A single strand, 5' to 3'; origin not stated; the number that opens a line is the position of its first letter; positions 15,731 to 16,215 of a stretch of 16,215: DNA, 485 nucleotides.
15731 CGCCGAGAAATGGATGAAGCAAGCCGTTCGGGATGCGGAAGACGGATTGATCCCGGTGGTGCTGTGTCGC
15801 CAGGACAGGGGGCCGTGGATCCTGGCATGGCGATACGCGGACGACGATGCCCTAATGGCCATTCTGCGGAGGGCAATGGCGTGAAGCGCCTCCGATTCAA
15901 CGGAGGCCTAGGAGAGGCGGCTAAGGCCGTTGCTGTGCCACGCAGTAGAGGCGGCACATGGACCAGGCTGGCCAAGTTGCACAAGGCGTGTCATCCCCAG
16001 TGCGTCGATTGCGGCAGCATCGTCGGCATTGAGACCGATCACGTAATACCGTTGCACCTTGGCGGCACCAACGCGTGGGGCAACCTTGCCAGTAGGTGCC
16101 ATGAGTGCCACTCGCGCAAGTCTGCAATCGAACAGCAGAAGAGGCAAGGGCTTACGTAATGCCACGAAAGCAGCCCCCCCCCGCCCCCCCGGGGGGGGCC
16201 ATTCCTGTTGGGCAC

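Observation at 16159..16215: Terminase ORF runs through the genome junction; a C9-G-C7-G8 tract would then be coding (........) and/or the packaging site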

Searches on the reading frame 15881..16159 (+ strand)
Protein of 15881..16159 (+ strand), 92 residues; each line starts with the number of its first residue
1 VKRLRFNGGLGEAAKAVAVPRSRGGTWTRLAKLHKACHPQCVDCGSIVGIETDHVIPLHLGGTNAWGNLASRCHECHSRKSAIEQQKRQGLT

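Call 13: find_related_loci(query=window:15881-16159:+, collection=viral_contigs, flank=3000)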
Query window:15881-16159:+ (92 aa) in viral_contigs; peptide patterns used: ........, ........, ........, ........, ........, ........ (x = any residue, [..] = any of these).
42 stretches matched a pattern; 3 encode a relative of the query (tblastn E <= 1e-3); 3 distinct loci.
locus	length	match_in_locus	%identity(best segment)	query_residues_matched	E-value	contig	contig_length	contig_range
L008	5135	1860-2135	95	1-92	5e-59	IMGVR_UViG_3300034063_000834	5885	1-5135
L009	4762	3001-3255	74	1-85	1e-42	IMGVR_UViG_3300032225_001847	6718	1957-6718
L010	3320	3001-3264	63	1-88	6e-37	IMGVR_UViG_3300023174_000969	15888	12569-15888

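Call 30: find_related_loci(query=A2, collection=viral_contigs, flank=400)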
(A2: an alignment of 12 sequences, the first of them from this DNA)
Query A2 (92 aa) in viral_contigs; peptide patterns used: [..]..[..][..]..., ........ (x = any residue, [..] = any of these).
366 stretches matched a pattern; 236 encode a relative of the query (tblastn E <= 1e-3); the best 80 are kept; 80 distinct loci.
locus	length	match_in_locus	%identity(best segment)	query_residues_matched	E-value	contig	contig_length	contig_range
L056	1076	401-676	96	1-92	4e-59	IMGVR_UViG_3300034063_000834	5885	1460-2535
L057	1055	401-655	73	1-85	6e-41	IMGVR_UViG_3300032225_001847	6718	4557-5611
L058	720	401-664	64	1-88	6e-37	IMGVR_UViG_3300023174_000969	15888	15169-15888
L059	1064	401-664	59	1-88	3e-33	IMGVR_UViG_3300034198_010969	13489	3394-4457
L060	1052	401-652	60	2-85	2e-31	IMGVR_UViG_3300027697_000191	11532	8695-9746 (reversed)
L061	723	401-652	58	2-85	9e-32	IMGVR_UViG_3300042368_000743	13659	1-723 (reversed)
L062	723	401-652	58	2-85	9e-32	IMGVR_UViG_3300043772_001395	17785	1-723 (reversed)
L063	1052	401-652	60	2-85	3e-31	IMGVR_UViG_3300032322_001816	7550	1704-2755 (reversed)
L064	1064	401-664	58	1-88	3e-31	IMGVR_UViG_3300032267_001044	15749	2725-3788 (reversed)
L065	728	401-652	56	1-84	3e-31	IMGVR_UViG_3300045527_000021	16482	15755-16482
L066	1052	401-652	60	2-85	3e-31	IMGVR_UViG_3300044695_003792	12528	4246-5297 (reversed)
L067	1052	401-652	60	2-85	3e-31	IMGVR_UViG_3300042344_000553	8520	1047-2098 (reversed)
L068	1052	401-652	58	3-86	8e-31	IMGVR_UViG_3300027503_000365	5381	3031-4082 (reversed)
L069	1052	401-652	58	3-86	8e-31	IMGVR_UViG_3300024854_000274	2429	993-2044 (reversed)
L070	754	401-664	59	1-88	6e-31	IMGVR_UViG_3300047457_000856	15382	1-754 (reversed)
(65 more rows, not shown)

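Call 39: search_protein_families(library=phrogs, proteins=[window:15881-16159:+], max_evalue=0.001)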
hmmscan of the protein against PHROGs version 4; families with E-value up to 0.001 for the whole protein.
window:15881-16159:+ (92 aa): 18 families
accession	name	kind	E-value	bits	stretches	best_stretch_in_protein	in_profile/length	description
phrog_589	-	DNA, RNA and nucleotide metabolism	2.6e-15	57.6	1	21-89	73-147/179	HNH endonuclease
phrog_6050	-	DNA, RNA and nucleotide metabolism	1.8e-11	44.5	1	33-86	306-363/402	HNH endonuclease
phrog_144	-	DNA, RNA and nucleotide metabolism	2.8e-10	41.1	1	23-89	68-141/175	HNH endonuclease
phrog_333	-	DNA, RNA and nucleotide metabolism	3.2e-10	41.3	1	30-89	29-87/138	HNH endonuclease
phrog_2323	-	DNA, RNA and nucleotide metabolism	2.5e-08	34.9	1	15-88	12-91/113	HNH endonuclease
phrog_2214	-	DNA, RNA and nucleotide metabolism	1.2e-07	32.2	1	26-84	181-240/429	HNH endonuclease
phrog_7785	-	DNA, RNA and nucleotide metabolism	3.4e-07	31.3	1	31-89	63-120/147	HNH endonuclease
phrog_338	-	DNA, RNA and nucleotide metabolism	5.4e-07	30.3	1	24-89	191-269/340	HNH endonuclease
phrog_14314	-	DNA, RNA and nucleotide metabolism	7.9e-07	30.6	1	41-84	19-65/252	HNH endonuclease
phrog_8660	-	DNA, RNA and nucleotide metabolism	1.4e-06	29.5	1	52-81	148-177/196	HNH endonuclease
phrog_7275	-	unknown function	2.5e-06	28.6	1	50-84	7-41/67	-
phrog_1271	-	DNA, RNA and nucleotide metabolism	2.6e-06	28.1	1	35-86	263-321/361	HNH endonuclease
phrog_5956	-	DNA, RNA and nucleotide metabolism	5.8e-06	27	1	31-87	52-114/138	HNH endonuclease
phrog_2118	-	DNA, RNA and nucleotide metabolism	1e-05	26.2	1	31-82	169-223/301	HNH endonuclease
phrog_32453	-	DNA, RNA and nucleotide metabolism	2.3e-05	25.6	1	40-84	74-118/175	HNH endonuclease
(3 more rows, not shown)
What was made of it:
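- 15881..16159 (+): HNH endonuclease gene (92 aa). It is the last gene of the genome and sits directly upstream of cos and TerL. PHROG HNH families (call 39).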

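Call 67: search_solved_structures(query=window:15881-16159:+, max_evalue=1)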
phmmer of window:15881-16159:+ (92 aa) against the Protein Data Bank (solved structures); distinct sequences matched with E-value up to 1: 16.
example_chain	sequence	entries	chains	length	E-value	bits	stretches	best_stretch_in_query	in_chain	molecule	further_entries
4h9d_A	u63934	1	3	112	0.00026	24.5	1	34-82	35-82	HNH endonuclease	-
8zq9_B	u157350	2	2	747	0.00082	22.9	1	22-81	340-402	a protein | HNH nuclease domain-containing protein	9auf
8w2z_A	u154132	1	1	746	0.00082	22.9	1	22-81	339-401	HNH nuclease domain-containing protein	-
9lgi_A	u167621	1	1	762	0.00096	22.7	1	28-81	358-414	HNH nuclease domain-containing protein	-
8w2s_A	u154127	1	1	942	0.0011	22.5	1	22-81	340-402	HNH nuclease domain-containing protein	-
5h0m_A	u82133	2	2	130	0.011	19.3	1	19-88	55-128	HNH endonuclease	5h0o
8zdr_C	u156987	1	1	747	0.013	19.1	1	22-81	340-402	a protein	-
9k30_A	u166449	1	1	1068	0.014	19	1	40-82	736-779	TbaIscB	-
8d2k_A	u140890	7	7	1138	0.015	18.8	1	28-81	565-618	CRISPR-associated endonuclease, Csn1 family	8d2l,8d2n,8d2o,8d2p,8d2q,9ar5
9k32_A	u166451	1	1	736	0.038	17.6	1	30-81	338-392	HNH nuclease domain-containing protein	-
4ogc_A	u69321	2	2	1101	0.053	17.1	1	37-81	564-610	HNH endonuclease domain protein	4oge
9k2z_A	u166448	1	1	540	0.11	16.1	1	37-85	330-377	HfmIscB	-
5mkw_A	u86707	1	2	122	0.2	15.3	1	45-88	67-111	DNA annealing helicase and endonuclease ZRANB3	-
5zmm_A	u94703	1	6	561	0.28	14.8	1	15-81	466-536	Uncharacterized protein McrA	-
6ghc_A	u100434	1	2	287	0.3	14.7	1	50-79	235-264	5-methylcytosine-specific restriction enzyme A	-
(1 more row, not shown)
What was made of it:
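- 15881..16159 (+): PDB HNH hits 4H9D and 5H0M (call 67).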
